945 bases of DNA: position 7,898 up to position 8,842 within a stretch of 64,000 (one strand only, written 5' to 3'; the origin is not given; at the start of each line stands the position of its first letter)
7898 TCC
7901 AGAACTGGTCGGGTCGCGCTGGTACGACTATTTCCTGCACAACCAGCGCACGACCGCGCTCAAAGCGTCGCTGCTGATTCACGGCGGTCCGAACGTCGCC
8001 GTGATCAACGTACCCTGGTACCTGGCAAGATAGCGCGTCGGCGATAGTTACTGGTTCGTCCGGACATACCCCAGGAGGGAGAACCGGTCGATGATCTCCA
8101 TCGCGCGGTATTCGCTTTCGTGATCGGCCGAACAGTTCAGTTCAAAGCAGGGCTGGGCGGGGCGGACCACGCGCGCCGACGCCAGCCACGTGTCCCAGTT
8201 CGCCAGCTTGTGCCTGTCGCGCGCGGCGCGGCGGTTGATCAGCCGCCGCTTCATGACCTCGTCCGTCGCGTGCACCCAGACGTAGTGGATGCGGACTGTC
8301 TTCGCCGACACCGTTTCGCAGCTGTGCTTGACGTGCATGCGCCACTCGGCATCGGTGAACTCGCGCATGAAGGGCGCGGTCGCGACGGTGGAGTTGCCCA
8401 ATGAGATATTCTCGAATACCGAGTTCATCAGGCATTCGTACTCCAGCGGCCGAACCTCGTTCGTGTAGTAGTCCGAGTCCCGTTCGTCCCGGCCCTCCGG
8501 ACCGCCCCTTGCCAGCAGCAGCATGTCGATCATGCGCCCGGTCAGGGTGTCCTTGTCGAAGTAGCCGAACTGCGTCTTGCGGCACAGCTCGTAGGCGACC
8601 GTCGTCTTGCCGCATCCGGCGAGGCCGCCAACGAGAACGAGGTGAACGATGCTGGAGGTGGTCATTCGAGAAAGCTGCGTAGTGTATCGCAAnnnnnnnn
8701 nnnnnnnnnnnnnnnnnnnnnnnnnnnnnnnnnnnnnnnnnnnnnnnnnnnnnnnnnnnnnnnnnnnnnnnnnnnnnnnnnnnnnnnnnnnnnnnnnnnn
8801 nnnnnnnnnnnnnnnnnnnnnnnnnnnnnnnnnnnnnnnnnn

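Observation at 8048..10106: Lower-GC three-gene cassette: unknown 238-aa protein plus two ATGA-coupled P-loop nucleotide kinases (GK/PhnN-like and AAA_33-like)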

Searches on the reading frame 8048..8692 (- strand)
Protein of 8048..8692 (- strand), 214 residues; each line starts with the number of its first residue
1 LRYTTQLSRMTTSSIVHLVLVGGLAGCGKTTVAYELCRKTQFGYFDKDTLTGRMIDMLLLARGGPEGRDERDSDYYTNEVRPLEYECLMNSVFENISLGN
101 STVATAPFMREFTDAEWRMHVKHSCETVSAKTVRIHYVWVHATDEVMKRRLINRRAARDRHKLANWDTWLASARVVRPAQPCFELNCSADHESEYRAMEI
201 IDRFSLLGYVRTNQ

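Call 3: search_protein_families(library=pfam, proteins=[window:8048-8692:-], max_evalue=1)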
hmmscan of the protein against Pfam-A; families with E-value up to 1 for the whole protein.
window:8048-8692:- (214 aa): 14 families
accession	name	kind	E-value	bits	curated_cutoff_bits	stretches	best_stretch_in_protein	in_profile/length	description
PF13671.12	AAA_33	-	1.4e-14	55.1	27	1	18-173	1-140/143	AAA domain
PF13238.12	AAA_18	-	1.5e-07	32.3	29.4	1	19-156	1-113/128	AAA domain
PF13207.12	AAA_17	-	0.0046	17.7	27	1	23-160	2-129/136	AAA domain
PF13191.12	AAA_16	-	0.0067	17.4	32.6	1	7-38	16-46/167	AAA ATPase domain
PF01202.28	SKI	-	0.0099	16.4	22.1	1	26-52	2-28/159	Shikimate kinase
PF00931.28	NB-ARC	-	0.059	13.1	23.5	1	7-40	12-42/248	NB-ARC domain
PF05729.18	NACHT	-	0.076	13.3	26.7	1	18-47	2-31/167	NACHT domain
PF00004.35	AAA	-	0.078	13.9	21.2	1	19-46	1-28/131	ATPase family associated with various cellular activities (AAA)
PF20720.3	nSTAND3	-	0.085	13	27.2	1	17-39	18-40/155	Novel STAND NTPase 3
PF02224.24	Cytidylate_kin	-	0.095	12.8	26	1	21-58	3-39/211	Cytidylate kinase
PF13189.12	Cytidylate_kin2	-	0.12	12.9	28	1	22-50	5-33/176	Cytidylate kinase-like family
PF03668.21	RapZ-like_N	-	0.12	12.5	25.4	0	17-56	2-38/158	RapZ-like N-terminal domain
PF01443.25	Viral_helicase1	-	0.15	12.2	21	1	20-39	2-21/228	Viral superfamily 1 RNA helicase core domain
PF01583.26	APS_kinase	-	0.24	11.9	21.1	1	18-55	4-41/152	Adenylylsulphate kinase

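Call 4: search_protein_families(library=ncbifam, proteins=[window:8048-8692:-], max_evalue=1)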
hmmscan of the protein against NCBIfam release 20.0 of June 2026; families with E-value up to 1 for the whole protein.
window:8048-8692:- (214 aa): 17 families
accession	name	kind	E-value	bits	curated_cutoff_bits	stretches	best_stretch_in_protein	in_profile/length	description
TIGR01313.1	therm_gnt_kin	subfamily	9.9e-06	25.4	113.75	1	21-65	3-46/164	gluconokinase, GntK/IdnK-type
NF040667.1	hom_kin_desulfo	exception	0.00046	20.1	197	1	20-51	4-35/163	homoserine kinase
NF005115.0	PRK06547.1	equivalog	0.0026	17.2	173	1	11-40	10-40/172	hypothetical protein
NF008583.0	PRK11545.1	equivalog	0.003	17.1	265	1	11-71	3-62/177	gluconokinase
NF003828.1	PRK05416.1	equivalog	0.0059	16.1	244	0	100-164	48-106/278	RNase adapter RapZ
NF002988.0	PRK03731.1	equivalog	0.0062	16.3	161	1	18-55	5-41/174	shikimate kinase AroL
NF010553.0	PRK13947.1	equivalog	0.0089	16.2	204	1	19-58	5-43/173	shikimate kinase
NF010552.0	PRK13946.1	equivalog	0.018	14.6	186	1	16-50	24-57/198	shikimate kinase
NF005847.0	PRK07764.2-3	equivalog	0.032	12.1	1670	1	13-66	36-89/1078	DNA polymerase III subunit gamma and tau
TIGR00017.1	cmk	equivalog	0.033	13.9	135.55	1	20-50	6-36/217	(d)CMP kinase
NF041000.1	ATPase_ComGA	equivalog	0.045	12.7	300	1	15-41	127-153/267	competence type IV pilus ATPase ComGA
NF010554.0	PRK13948.1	equivalog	0.088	12.4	217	1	16-56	10-50/192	shikimate kinase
NF004041.0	PRK05541.1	subfamily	0.11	12.6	127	1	17-41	8-32/176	adenylyl-sulfate kinase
NF003259.0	PRK04220.1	equivalog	0.11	11.9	343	1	18-39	94-115/306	2-phosphoglycerate kinase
TIGR02928.1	TIGR02928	subfamily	0.11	11.3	181.3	1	3-41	27-65/366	orc1/cdc6 family replication initiation protein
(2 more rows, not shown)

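Call 6: search_protein_families(library=padloc, proteins=[window:8048-8665:-], max_evalue=1)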
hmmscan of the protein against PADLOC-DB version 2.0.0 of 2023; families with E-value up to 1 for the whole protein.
window:8048-8665:- (205 aa): 3 families
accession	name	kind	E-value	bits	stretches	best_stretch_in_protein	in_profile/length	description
PDLC02911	VakA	-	0.026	13.1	1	13-35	8-30/163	-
PDLC05079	PDC-S73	-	0.04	10.7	1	8-29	192-213/752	-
PDLC02740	PbeC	-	0.044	10.6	1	9-23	30-44/648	PbeC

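Call 7: search_protein_families(library=phrogs, proteins=[window:8048-8665:-], max_evalue=1)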
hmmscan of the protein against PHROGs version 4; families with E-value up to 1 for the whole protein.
window:8048-8665:- (205 aa): 9 families
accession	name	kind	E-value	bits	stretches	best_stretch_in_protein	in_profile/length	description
phrog_1815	-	other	0.0024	19.1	1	8-36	4-32/197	guanylate kinase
phrog_168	-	DNA, RNA and nucleotide metabolism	0.013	16.2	1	5-36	41-71/314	clamp loader of DNA polymerase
phrog_505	-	other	0.036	14.5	1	8-40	3-37/295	polynucleotide kinase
phrog_2071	-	other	0.058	14.2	1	8-42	17-50/282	ATPase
phrog_761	-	other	0.071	13.7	1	8-34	20-46/362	thymidylate kinase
phrog_10255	-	other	0.18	12.5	1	10-31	4-25/230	kinase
phrog_5846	-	DNA, RNA and nucleotide metabolism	0.23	11.7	1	6-32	37-63/380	clamp loader of DNA polymerase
phrog_249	-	moron, auxiliary metabolic gene and host takeover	0.3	11.4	1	10-32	130-152/380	porphyrin biosynthesis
phrog_170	-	other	0.43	10.9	1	8-27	91-110/323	PhoH-like phosphate starvation-inducible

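Call 10: find_homologous_proteins(query=window:8048-8665:-)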
Query window:8048-8665:- (205 aa): 7 proteins with E <= 0.001 among 257 candidates.
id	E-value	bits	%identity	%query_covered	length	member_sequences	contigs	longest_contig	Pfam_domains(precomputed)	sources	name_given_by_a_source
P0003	4.9e-137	472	100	100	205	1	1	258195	PF13671.13,PF13238.13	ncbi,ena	-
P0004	5.1e-92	325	69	96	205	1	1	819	PF13671.13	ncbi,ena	-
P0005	1.8e-89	317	68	96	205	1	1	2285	PF13671.13,PF13238.13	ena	-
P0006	4.6e-82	292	65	95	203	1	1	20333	PF13671.13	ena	-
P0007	2.3e-70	254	57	94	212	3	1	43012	PF13671.13,PF13238.13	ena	-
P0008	3.2e-57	211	50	96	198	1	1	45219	PF13671.13,PF13238.13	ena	-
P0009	1.1e-27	115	44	76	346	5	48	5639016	PF13671.13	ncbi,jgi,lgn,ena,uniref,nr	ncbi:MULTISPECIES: AAA family ATPase [Thermomonospora]|uniref:P-loop ATPase n=1 Tax=Thermomonospora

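Call 11: find_encoding_contigs(protein=P0007, flank=6000, max_places=3)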
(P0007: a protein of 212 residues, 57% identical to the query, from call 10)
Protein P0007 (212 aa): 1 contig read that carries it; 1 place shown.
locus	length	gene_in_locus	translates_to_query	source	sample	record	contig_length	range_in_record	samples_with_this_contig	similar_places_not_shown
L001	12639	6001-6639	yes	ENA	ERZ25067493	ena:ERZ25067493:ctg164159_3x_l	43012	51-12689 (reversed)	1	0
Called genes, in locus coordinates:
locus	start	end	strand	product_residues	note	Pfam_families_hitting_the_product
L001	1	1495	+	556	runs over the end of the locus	PF16889:Hepar_II_III_N, PF07940:Hepar_II_III_C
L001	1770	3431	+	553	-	PF01590:GAF, PF13185:GAF_2, PF12860:PAS_7, PF00512:HisKA, PF02518:HATPase_c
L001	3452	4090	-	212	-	PF00313:CSD, PF22707:S1CSD-TOTE-2 (faint), PF08206:OB_RNB (faint), PF00313:CSD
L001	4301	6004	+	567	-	PF00501:AMP-binding, PF13193:AMP-binding_C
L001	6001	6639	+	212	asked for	PF13671:AAA_33, PF13238:AAA_18 (weak)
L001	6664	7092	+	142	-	PF00376:MerR, PF13411:MerR_1, PF09278:MerR-DNA-bind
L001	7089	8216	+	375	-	PF00108:Thiolase_N, PF02803:Thiolase_C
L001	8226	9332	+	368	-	PF02737:3HCDH_N, PF00725:3HCDH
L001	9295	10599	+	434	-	PF00378:ECH_1, PF16113:ECH_2 (weak)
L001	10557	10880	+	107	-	PF11969:DcpS_C, PF01230:HIT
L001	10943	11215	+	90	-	-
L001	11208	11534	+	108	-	PF05016:ParE_toxin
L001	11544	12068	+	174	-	PF00293:NUDIX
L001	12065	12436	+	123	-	PF02534:T4SS-DNA_transf, PF12696:TraG-D_C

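Call 12: find_encoding_contigs(protein=P0008, flank=6000, max_places=3)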
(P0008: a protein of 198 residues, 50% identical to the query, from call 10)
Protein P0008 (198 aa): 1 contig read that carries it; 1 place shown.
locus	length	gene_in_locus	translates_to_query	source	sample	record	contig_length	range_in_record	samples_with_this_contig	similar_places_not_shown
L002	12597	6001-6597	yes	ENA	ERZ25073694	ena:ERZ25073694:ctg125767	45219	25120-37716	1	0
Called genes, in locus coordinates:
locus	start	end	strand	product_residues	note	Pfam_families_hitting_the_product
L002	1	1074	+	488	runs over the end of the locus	PF10282:Lactonase (weak)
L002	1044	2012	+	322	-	PF04185:Phosphoesterase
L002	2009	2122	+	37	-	-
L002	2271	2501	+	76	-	-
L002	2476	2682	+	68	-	PF13279:4HBT_2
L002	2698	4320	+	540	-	PF02771:Acyl-CoA_dh_N, PF02770:Acyl-CoA_dh_M, PF00441:Acyl-CoA_dh_1, PF08028:Acyl-CoA_dh_2, PF21263:Acyl-CoA-dh_C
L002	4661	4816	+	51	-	-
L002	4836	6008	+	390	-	PF00501:AMP-binding, PF13193:AMP-binding_C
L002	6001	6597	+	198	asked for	PF13238:AAA_18 (weak), PF13671:AAA_33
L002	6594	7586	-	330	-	PF00294:PfkB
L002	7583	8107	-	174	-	PF00725:3HCDH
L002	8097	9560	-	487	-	PF00378:ECH_1, PF16113:ECH_2, PF02737:3HCDH_N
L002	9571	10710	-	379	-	PF00083:Sugar_tr, PF07690:MFS_1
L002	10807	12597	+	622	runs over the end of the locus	PF05378:Hydant_A_N, PF01968:Hydantoinase_A, PF19278:Hydant_A_C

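Call 13: find_encoding_contigs(protein=P0006, flank=6000, max_places=3)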
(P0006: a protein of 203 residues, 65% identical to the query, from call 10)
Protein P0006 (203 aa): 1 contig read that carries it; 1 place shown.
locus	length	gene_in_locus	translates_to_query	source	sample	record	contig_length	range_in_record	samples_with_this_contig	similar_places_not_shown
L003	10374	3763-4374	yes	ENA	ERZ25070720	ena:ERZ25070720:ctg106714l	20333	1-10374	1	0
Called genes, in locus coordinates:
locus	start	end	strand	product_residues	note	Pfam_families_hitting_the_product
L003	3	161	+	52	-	?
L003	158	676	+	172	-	PF00583:Acetyltransf_1 (weak), PF13508:Acetyltransf_7 (weak), PF13673:Acetyltransf_10 (weak)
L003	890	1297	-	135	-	PF00696:AA_kinase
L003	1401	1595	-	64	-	-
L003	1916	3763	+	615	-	PF02518:HATPase_c (weak), PF13589:HATPase_c_3, PF00183:HSP90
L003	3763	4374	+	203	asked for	PF13671:AAA_33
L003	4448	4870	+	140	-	PF00376:MerR, PF13411:MerR_1, PF09278:MerR-DNA-bind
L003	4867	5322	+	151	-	PF00108:Thiolase_N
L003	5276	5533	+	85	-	PF00108:Thiolase_N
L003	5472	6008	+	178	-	PF00108:Thiolase_N, PF02803:Thiolase_C, PF22691:Thiolase_C_1 (faint)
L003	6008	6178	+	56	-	-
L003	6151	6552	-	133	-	-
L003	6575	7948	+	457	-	PF02737:3HCDH_N, PF00725:3HCDH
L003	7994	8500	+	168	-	-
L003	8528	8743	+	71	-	-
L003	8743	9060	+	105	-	PF05016:ParE_toxin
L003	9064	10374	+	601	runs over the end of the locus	PF02771:Acyl-CoA_dh_N, PF02770:Acyl-CoA_dh_M, PF00441:Acyl-CoA_dh_1, PF22924:ACOX_C_alpha1 (weak), PF12806:Acyl-CoA_dh_C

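Call 15: find_encoding_contigs(protein=P0005, flank=6000, max_places=3)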
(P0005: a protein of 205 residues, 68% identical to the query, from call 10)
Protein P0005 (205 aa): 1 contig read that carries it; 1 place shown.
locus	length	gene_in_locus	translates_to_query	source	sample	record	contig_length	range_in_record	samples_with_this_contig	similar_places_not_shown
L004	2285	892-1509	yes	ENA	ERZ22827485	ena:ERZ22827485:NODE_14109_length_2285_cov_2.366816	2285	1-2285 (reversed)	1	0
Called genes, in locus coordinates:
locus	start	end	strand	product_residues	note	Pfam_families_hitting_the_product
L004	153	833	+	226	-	PF13238:AAA_18 (weak), PF13671:AAA_33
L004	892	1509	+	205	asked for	PF13238:AAA_18 (faint), PF13671:AAA_33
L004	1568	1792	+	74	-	-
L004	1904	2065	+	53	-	PF05016:ParE_toxin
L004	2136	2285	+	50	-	?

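Call 16: find_encoding_contigs(protein=P0009, flank=6000, max_places=3)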
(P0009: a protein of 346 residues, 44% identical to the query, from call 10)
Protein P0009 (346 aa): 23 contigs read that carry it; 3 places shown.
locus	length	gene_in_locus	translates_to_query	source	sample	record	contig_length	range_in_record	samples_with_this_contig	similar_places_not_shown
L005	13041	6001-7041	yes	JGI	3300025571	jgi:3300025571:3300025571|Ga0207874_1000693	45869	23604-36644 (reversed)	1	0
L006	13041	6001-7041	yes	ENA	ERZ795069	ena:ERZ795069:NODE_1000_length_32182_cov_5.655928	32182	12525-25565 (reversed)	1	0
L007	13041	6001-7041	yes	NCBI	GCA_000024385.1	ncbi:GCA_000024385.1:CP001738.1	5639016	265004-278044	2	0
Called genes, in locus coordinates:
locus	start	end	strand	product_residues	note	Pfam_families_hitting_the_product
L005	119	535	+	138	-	-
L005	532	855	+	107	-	-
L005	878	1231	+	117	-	-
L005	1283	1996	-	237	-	-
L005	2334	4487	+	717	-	PF12838:Fer4_7 (faint), PF12797:Fer4_2 (faint), PF13534:Fer4_17 (faint), PF00037:Fer4 (faint), PF13183:Fer4_8, PF13187:Fer4_9, PF13237:Fer4_10, PF02754:CCG, +1 more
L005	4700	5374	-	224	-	PF06559:DCD_N, PF22769:DCD, PF22569:DCD_C (weak), PF00692:dUTPase (weak)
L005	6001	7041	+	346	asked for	PF13671:AAA_33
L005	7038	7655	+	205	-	-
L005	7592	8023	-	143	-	-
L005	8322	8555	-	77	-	-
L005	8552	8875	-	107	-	-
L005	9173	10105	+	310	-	PF13560:HTH_31 (weak), PF13671:AAA_33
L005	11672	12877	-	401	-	PF00487:FA_desaturase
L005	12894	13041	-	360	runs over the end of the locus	PF00970:FAD_binding_6 (weak), PF00175:NAD_binding_1, PF00111:Fer2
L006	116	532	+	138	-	-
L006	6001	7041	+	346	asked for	PF13671:AAA_33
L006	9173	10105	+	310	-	PF13560:HTH_31 (weak), PF13671:AAA_33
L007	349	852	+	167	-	-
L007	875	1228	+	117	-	-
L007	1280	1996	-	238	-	-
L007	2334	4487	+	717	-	PF12838:Fer4_7 (faint), PF12797:Fer4_2 (faint), PF13534:Fer4_17 (faint), PF00037:Fer4 (faint), PF13183:Fer4_8, PF13187:Fer4_9, PF13237:Fer4_10, PF02754:CCG, +1 more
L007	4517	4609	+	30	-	-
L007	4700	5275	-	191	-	PF06559:DCD_N, PF22769:DCD, PF22569:DCD_C (weak), PF00692:dUTPase (weak)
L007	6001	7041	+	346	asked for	PF13671:AAA_33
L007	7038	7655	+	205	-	-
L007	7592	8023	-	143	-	-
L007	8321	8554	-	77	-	-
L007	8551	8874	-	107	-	-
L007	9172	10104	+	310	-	PF13560:HTH_31 (weak), PF13671:AAA_33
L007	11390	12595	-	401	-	PF00487:FA_desaturase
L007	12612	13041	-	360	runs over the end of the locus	PF00970:FAD_binding_6 (weak), PF00175:NAD_binding_1, PF00111:Fer2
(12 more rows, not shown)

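Call 23: find_related_loci(query=A1, collection=genome_contigs, flank=8000)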
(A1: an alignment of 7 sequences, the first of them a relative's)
Query A1 (205 aa) in genome_contigs; peptide patterns used: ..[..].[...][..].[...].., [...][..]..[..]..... (x = any residue, [..] = any of these).
600 stretches matched a pattern (row limit reached: there are more); 177 encode a relative of the query (tblastn E <= 1e-3); the best 80 are kept; 79 distinct loci.
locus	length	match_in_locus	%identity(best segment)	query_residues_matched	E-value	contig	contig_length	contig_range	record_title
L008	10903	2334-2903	57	7-198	2e-74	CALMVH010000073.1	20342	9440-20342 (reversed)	MAG TPA_asm: uncultured Rhodospirillales bacterium isolate SRR13685122_bin.22_CONCOCT_v1.1_MAG genome assembly, contig:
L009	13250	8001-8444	44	9-161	2e-34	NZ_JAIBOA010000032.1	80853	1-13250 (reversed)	Actinomadura parmotrematis strain PM05-2 32, whole genome shotgun sequence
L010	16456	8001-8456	44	4-160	2e-34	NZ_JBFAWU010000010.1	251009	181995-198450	Streptomyces sp. NPDC052052 NPDC052052_39_A3.ctg-0010, whole genome shotgun sequence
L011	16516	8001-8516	40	2-177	2e-34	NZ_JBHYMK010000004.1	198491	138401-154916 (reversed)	Streptomyces sp. NPDC058872 NPDC058872_350_F10.ctg-0004, whole genome shotgun sequence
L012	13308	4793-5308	38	2-177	3e-34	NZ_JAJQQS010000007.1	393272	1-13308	Streptomyces albireticuli strain NRRL B1670 NODE_6_length_393272_cov_39.746356, whole genome shotgun sequence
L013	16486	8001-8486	41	9-174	3e-34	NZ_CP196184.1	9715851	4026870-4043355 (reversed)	Streptomyces sp. HUAS TT11 chromosome, complete genome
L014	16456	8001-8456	43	4-160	5e-34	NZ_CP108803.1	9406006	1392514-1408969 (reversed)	Streptomyces sp. NBC_00873 chromosome, complete genome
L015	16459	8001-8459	40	9-166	2e-33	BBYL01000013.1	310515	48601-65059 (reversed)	Microtetraspora glauca DNA, contig: scaffold00009, whole genome shotgun sequence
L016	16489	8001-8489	42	4-170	1e-33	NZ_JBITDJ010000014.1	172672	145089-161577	Streptomyces sp. NPDC051569 NPDC051569_35_H12.ctg-0014, whole genome shotgun sequence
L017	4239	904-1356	44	8-163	9e-34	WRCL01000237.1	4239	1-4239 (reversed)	MAG: Micrococcales bacterium isolate Lab288P3bin128 Ga0123353_10119478, whole genome shotgun sequence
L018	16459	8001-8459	41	9-166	4e-33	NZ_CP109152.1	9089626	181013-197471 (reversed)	Nonomuraea sp. NBC_01738 chromosome, complete genome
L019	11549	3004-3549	38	8-192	3e-33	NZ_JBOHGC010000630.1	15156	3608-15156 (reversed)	MAG: Actinokineospora sp. isolate M3-S_maxbin2.bin.70 k127_2505594, whole genome shotgun sequence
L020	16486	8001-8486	40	9-174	7e-33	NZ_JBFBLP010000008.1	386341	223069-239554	Streptomyces sp. NPDC079141 NPDC079141_65_F9.ctg-0008, whole genome shotgun sequence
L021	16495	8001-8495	41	4-172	9e-33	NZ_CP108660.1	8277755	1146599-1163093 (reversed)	Streptomyces sp. NBC_01089 chromosome, complete genome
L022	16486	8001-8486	41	4-169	7e-33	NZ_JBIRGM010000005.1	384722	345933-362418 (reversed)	Streptomyces sp. NPDC018000 NPDC018000_256_H10.ctg-0005, whole genome shotgun sequence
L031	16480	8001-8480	41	9-172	1e-32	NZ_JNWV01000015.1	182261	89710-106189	Streptomyces flaveolus strain NRRL B-1589 contig15.1, whole genome shotgun sequence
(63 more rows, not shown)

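Call 29: search_solved_structures(query=A1, max_evalue=1, show_alignments=2)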
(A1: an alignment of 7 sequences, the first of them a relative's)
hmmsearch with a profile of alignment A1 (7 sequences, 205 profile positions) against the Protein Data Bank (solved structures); distinct sequences matched with E-value up to 1: 35.
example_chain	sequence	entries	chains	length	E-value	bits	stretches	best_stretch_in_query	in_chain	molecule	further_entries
1shk_A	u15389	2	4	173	0.00069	22.3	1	10-65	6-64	SHIKIMATE KINASE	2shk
3nwj_A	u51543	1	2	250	0.0062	19.2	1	11-44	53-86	AtSK2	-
1knq_A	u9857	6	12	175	0.0074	18.9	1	4-62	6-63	Gluconate kinase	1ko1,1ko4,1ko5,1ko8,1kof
1e6c_A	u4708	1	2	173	0.0098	18.5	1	10-65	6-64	SHIKIMATE KINASE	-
4eun_A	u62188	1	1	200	0.04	16.5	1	7-41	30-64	thermoresistant glucokinase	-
9cru_A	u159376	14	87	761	0.052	16.1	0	9-34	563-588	Vesicular-fusion protein SEC18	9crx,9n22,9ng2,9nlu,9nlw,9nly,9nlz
3mrs_A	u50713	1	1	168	0.094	15.3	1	5-42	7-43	Shikimate kinase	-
2rhm_A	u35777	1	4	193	0.097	15.2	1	7-48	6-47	Putative kinase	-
1zuh_A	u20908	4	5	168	0.1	15.2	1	5-42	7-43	Shikimate kinase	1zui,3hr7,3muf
6c2u_A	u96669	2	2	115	0.13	14.8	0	2-28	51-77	phosphate-loop protein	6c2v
3r8c_A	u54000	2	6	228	0.14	14.7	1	8-42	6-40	Cytidylate kinase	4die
3n2e_A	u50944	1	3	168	0.19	14.3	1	7-42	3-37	Shikimate kinase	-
3trf_A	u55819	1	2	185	0.2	14.2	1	9-39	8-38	Shikimate kinase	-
7swl_A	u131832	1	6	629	0.26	13.9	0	8-33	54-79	Rix7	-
1rkb_A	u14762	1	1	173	0.33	13.5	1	9-37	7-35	Protein AD-004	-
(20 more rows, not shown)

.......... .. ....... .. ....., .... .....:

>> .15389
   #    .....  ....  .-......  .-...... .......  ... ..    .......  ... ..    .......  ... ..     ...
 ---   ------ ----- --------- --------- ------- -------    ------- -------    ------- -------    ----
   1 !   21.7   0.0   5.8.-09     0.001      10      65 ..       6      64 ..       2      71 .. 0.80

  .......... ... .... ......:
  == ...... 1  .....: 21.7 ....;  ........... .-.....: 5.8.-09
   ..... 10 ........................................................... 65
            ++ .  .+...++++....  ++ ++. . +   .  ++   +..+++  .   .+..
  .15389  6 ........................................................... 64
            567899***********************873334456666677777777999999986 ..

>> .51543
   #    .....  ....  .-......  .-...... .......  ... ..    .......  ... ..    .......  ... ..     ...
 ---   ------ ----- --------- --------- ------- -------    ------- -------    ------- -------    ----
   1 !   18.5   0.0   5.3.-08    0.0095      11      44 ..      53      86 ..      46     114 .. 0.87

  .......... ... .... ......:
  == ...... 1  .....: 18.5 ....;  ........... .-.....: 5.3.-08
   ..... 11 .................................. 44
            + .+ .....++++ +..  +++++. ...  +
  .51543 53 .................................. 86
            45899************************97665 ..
